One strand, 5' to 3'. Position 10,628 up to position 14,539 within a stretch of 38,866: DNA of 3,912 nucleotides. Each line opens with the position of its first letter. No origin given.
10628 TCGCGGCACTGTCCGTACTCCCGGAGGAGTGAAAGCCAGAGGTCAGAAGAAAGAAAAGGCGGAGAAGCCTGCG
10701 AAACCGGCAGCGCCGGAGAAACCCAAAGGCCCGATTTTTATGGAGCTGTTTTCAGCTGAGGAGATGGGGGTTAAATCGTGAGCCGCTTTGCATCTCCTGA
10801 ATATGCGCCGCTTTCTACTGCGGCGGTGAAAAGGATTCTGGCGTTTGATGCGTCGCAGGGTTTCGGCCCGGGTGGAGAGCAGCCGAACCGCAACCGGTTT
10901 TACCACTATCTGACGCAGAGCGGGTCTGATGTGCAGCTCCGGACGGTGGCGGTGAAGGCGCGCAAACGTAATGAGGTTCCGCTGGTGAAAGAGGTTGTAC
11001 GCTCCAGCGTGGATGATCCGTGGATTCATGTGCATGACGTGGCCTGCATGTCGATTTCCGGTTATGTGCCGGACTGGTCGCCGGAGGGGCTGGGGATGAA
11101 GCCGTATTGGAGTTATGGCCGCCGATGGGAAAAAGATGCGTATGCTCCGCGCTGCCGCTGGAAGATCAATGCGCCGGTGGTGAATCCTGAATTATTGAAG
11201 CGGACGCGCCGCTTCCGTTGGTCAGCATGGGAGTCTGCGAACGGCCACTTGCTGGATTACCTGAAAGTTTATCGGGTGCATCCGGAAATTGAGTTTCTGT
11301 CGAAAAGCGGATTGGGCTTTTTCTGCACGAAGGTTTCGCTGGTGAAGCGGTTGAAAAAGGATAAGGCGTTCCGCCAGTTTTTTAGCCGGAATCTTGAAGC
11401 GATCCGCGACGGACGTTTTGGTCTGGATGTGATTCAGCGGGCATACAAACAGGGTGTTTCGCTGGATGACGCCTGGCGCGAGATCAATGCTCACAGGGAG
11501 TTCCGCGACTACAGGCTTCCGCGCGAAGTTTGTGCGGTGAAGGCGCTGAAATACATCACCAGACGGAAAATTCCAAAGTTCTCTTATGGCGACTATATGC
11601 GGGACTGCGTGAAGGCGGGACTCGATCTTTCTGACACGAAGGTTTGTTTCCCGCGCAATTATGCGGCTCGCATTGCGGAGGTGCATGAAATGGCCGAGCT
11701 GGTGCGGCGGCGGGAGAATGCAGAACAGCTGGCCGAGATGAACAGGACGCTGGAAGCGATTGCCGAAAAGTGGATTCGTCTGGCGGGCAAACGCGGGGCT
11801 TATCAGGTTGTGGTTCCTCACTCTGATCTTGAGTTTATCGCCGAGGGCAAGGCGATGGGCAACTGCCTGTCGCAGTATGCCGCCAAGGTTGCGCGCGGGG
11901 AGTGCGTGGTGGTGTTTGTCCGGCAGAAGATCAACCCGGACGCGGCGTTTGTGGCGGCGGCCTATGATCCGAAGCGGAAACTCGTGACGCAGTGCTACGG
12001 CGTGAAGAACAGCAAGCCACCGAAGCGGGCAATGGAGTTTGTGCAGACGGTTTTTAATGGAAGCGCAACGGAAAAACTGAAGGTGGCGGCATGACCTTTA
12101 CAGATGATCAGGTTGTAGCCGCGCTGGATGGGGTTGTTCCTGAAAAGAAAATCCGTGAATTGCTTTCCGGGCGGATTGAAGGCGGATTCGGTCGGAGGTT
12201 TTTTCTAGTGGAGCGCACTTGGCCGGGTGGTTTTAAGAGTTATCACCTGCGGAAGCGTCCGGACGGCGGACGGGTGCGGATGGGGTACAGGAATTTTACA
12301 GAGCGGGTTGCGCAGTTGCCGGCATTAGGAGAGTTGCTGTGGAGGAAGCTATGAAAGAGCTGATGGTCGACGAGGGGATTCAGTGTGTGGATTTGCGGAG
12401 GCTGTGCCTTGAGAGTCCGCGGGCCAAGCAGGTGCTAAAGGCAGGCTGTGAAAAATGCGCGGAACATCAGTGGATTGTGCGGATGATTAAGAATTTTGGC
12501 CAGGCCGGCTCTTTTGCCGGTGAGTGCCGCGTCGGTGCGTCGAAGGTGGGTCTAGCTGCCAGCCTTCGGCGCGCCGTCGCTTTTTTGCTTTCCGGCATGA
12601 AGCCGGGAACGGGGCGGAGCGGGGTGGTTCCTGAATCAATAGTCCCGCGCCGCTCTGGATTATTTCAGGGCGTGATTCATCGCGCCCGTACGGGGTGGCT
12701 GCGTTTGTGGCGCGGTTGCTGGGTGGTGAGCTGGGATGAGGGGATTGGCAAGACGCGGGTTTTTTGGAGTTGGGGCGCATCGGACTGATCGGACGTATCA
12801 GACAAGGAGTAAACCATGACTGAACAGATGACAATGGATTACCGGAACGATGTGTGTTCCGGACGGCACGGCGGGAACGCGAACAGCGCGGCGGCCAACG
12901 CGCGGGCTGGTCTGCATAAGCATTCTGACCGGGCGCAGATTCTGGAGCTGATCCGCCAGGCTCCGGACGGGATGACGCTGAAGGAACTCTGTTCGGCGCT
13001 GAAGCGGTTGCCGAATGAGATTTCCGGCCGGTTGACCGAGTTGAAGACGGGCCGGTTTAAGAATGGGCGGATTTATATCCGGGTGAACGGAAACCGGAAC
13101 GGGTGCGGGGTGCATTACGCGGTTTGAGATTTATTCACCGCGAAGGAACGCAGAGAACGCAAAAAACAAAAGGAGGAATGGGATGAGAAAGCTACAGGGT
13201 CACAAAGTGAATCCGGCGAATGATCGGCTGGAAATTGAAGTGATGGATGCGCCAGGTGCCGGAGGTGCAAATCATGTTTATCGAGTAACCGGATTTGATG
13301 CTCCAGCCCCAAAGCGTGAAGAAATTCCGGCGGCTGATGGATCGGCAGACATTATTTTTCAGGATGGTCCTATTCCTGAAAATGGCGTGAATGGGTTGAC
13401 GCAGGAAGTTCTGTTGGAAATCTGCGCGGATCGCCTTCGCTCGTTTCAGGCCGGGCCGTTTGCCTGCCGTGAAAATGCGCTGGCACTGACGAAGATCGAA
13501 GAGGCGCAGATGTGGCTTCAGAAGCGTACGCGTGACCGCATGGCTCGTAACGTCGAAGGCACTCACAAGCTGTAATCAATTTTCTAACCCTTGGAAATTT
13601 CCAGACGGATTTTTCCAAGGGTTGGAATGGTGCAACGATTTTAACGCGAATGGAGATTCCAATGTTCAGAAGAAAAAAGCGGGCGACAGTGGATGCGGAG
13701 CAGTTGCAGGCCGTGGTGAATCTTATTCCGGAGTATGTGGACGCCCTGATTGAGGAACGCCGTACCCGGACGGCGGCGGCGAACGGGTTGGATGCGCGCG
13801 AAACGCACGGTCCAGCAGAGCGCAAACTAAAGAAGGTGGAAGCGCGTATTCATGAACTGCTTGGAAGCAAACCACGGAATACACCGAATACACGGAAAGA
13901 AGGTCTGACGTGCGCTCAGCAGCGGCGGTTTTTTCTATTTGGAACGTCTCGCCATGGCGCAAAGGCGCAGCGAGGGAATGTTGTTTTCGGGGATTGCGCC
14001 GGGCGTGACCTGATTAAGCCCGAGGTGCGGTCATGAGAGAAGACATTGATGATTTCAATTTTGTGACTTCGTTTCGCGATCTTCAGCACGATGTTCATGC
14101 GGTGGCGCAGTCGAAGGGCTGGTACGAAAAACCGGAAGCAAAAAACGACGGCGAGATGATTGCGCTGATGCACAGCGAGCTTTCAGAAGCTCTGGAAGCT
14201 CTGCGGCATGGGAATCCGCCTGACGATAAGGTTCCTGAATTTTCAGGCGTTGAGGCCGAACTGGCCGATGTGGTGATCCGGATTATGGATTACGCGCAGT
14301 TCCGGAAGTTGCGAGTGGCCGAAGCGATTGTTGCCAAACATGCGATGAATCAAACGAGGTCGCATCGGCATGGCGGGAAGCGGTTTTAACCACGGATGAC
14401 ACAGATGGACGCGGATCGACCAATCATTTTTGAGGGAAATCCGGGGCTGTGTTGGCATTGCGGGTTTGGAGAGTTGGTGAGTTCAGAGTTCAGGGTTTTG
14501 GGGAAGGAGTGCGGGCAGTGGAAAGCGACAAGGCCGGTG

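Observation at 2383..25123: Identical 14-mer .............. upstream of three late transcription units: candidate late promoter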

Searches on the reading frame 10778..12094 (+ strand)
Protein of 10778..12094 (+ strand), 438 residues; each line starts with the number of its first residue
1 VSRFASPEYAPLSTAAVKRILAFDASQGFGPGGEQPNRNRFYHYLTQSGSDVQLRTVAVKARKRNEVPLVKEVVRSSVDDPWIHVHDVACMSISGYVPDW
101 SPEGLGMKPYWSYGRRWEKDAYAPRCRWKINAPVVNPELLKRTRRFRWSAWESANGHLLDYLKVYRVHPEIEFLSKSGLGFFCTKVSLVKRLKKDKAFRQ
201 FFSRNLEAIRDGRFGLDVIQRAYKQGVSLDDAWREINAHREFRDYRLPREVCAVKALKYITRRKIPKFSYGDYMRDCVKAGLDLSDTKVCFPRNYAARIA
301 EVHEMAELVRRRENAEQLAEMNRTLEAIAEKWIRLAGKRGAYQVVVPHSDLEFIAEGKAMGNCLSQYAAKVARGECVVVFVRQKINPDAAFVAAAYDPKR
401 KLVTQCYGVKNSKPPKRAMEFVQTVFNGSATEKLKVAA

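Call 19: search_protein_families(library=pfam, proteins=[window:10778-12094:+], max_evalue=0.01)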
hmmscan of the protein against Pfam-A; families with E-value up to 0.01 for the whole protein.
window:10778-12094:+ (438 aa): 1 family
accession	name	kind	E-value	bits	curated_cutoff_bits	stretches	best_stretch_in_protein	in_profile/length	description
PF14284.11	PcfJ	-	2.5e-23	83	25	1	270-417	2-141/147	PcfJ-like protein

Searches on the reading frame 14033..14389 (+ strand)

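Call 20: search_protein_families(library=pfam, proteins=[window:14033-14389:+], max_evalue=0.01)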
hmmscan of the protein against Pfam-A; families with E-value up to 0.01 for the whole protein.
window:14033-14389:+ (118 aa): 0 families

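Call 98: search_protein_families(library=phrogs, proteins=[window:14033-14389:+], max_evalue=0.01)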
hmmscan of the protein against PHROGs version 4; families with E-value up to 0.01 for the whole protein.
window:14033-14389:+ (118 aa): 4 families
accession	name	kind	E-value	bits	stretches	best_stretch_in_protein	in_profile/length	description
phrog_3301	-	other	3.1e-31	109.6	1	11-116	47-167/169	pyrophosphatase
phrog_5658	-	other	2.5e-29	103.8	1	4-110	294-406/421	pyrophosphatase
phrog_9236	-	other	6.1e-15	56.5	1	13-109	5-123/191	pyrophosphatase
phrog_6945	-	unknown function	5.2e-14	53.4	1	33-112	179-257/270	-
